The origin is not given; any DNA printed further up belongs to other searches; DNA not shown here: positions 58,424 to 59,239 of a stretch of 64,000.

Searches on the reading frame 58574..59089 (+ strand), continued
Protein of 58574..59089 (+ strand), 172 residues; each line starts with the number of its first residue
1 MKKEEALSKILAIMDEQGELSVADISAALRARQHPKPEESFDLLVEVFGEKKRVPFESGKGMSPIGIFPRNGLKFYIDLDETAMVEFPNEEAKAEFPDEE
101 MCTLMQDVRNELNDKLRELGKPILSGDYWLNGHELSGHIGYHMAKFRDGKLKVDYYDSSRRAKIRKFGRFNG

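Call 78: search_protein_families(library=pfam, alignment_id=A4, max_evalue=1)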
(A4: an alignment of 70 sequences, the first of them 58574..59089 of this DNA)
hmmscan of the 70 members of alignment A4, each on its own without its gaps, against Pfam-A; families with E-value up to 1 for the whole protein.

A. member 1, window:58574-59089:+ (172 aa): 1 family
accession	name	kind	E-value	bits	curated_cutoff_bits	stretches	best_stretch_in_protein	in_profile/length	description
PF21124.2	VinK_C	-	0.27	12.1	27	0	4-20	7-23/62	VinK acyltransferase small domain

B. families by the number of members that match (of 70 scanned): 51 families (the first 25 are shown)
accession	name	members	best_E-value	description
PF22470.1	Histone_HNS_N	14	0.00072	H-NS histone-like proteins, N-terminal domain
PF22737.1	NNH6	4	0.037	NACHT N-terminal Helical domain 6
PF25568.1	AAA_lid_At3g28540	2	0.02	At3g28540-like, AAA+ ATPase lid domain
PF19891.5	DUF6364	2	0.024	Family of unknown function (DUF6364)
PF02609.21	Exonuc_VII_S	2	0.071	Exonuclease VII small subunit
PF21124.2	VinK_C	2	0.27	VinK acyltransferase small domain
PF05920.17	Homeobox_KN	1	0.005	Homeobox KN domain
PF05190.23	MutS_IV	1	0.0068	MutS family domain IV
PF17877.7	Dis3l2_C_term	1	0.0097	DIS3-like exonuclease 2 C terminal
PF12622.12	NpwBP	1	0.011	mRNA biogenesis factor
PF02520.22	ANIS5_cation-bd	1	0.014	SXP/RAL-2 family protein Ani s 5-like, metal-binding domain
PF17193.9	MukF_C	1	0.022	MukF C-terminal domain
PF04871.18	Uso1_p115_C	1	0.024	Uso1 / p115 like vesicle tethering protein, C terminal region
PF08279.18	HTH_11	1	0.03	HTH domain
PF00687.26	Ribosomal_L1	1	0.031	Ribosomal protein L1p/L10e family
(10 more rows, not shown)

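Call 80: search_protein_families(library=pfam, proteins=[P0060, P0120, P0064, P0055, P0047, P0049, P0052, P0057, P0059, P0063], max_evalue=0.5)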
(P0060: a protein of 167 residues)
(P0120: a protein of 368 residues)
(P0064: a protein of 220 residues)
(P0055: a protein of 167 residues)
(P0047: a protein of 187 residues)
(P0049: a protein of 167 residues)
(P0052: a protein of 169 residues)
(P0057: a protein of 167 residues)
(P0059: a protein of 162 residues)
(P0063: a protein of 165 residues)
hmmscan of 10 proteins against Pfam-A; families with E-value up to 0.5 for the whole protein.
P0060 (167 aa): 0 families

P0120 (368 aa): 0 families

P0064 (220 aa): 3 families
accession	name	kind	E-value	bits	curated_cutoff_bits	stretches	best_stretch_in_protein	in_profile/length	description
PF03374.19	ANT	-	0.056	14.2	25.3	1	28-63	19-54/108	Phage antirepressor protein KilAC domain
PF24516.1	ARM_KNTC1_2nd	-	0.1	12.9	27.4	1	27-75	81-132/165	KNTC1 second ARM-repeats domain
PF08519.17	RFC1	-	0.11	13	23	1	8-77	79-154/158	Replication factor RFC1 C terminal domain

P0055 (167 aa): 0 families

P0047 (187 aa): 1 family
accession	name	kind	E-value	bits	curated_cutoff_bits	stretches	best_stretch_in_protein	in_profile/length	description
PF25568.1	AAA_lid_At3g28540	-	0.02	15.2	27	1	22-44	24-46/75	At3g28540-like, AAA+ ATPase lid domain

P0049 (167 aa): 0 families

P0052 (169 aa): 0 families

P0057 (167 aa): 0 families

P0059 (162 aa): 1 family
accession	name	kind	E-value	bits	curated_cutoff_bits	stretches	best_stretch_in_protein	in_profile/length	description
PF22470.1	Histone_HNS_N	-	0.056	13.8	24.5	1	2-25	54-77/79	H-NS histone-like proteins, N-terminal domain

P0063 (165 aa): 1 family
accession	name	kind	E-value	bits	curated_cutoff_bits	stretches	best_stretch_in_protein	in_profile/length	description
PF11442.13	DUF2826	-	0.24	11.7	21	1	59-109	91-141/158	Protein of unknown function (DUF2826)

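Call 82: find_related_loci(query=A1, collection=viral_contigs, flank=5000)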
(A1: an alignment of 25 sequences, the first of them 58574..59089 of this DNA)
Query A1 (172 aa) in viral_contigs; peptide patterns used: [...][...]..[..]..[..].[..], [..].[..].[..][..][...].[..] (x = any residue, [..] = any of these).
33 stretches matched a pattern, but none encodes a relative of the query by tblastn (E <= 1e-3).

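Call 89: find_homologous_proteins(query=A4, max_evalue=0.001)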
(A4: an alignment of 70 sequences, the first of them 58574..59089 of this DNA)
Query A4 (70 sequences) (172 aa, profile of the alignment): 33 proteins with E <= 0.001 among 2220 candidates.
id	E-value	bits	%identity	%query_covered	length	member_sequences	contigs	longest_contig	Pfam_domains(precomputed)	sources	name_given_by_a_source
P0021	7.4e-54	200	57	98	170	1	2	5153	-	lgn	-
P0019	1.2e-53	199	53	99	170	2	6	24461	-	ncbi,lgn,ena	ncbi:MAG: hypothetical protein VZR95_01120 [Alphaproteobacteria bacterium]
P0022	1.4e-53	199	54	99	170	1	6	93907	-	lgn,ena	-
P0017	3.3e-53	198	59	99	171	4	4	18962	-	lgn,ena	-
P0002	1.9e-52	195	88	98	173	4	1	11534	-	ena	-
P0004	4.4e-52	194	80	98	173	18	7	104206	-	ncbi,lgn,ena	-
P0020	7.5e-52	193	59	99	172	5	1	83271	-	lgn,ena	-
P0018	1.2e-51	193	57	98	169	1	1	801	-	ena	-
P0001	1.8e-51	192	99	100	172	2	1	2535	-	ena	-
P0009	6.1e-51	190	78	99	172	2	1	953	-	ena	-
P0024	1.2e-50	189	55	97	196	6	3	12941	-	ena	-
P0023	1.3e-50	189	58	97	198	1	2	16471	-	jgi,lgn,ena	-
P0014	2.1e-50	189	76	98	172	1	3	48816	-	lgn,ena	-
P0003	4.1e-50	188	82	99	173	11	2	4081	-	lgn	-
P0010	1.6e-49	186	77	99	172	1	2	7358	-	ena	-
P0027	8.8e-48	180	51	99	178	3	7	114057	-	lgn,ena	-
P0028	9.8e-48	180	53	97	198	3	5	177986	-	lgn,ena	-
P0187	8.3e-41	157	44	98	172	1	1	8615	-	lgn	-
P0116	1.2e-40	157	31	95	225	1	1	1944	-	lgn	-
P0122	2.3e-40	156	27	75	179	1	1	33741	-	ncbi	-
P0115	2.3e-39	153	28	77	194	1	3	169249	-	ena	-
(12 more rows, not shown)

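Call 90: find_encoding_contigs(protein=P0115, flank=6000, max_places=3)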
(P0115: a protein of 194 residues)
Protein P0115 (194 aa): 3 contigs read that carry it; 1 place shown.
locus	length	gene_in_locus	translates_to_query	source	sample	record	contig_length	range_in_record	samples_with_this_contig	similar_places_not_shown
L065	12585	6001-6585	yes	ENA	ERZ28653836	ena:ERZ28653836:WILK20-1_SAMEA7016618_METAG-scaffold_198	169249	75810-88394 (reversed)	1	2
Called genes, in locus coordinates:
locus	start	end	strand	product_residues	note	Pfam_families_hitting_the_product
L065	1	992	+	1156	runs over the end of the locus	PF23357:DUF7088, PF09822:ABC_transp_aux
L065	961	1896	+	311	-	PF01545:Cation_efflux, PF16916:ZT_dimer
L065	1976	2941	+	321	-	PF01380:SIS, PF00571:CBS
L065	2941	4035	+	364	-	PF06835:LptC, PF03968:LptD_N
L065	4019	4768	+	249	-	PF00005:ABC_tran, PF12399:BCA_ABC_TP_C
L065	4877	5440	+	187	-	PF02482:Ribosomal_S30AE, PF16321:Ribosom_S30AE_C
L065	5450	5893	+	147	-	PF00359:PTS_EIIA_2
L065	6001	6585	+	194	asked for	-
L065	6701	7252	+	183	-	-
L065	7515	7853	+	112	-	-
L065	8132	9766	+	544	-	PF06418:CTP_synth_N, PF00117:GATase, PF07722:Peptidase_C26 (weak)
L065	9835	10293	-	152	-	PF00436:SSB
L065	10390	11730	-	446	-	-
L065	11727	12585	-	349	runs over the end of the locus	-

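Call 102: list_cluster_members(proteins=[P0122, P0116, P0187, P0061, P0111, P0120, P0137, P0154, P0096, P0113])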
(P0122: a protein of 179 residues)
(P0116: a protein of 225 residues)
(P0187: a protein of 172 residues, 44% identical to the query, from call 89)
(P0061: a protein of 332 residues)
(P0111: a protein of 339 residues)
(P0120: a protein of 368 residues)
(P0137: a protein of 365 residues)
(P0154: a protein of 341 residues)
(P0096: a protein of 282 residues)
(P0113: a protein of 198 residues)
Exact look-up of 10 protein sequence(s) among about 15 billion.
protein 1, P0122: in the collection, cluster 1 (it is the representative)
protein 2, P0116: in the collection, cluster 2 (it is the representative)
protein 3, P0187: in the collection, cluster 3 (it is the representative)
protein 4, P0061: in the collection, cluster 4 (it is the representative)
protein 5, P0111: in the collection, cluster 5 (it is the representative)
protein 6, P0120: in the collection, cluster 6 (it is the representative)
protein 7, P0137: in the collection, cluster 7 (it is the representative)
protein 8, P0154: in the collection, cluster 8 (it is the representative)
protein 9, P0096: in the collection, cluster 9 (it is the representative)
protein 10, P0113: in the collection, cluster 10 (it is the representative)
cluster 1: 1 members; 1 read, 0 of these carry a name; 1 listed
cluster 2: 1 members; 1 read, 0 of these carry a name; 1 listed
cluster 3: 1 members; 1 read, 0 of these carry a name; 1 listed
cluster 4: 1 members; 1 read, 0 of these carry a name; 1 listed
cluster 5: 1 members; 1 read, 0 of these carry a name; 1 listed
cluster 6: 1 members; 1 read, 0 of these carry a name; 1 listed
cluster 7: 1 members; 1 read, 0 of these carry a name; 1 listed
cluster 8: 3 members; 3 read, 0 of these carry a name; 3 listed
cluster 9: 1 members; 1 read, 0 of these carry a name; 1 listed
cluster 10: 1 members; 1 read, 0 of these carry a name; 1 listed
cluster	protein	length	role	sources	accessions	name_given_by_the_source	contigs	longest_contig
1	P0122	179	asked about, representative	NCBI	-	-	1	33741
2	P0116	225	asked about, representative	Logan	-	-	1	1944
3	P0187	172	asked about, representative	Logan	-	-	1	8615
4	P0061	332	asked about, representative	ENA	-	-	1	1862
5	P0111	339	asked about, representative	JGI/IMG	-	-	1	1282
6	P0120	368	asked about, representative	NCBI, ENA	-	-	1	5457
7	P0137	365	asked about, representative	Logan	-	-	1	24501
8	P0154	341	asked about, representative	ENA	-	-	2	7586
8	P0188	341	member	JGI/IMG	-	-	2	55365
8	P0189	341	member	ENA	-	-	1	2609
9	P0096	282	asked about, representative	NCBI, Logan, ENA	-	-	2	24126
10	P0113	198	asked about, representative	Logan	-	-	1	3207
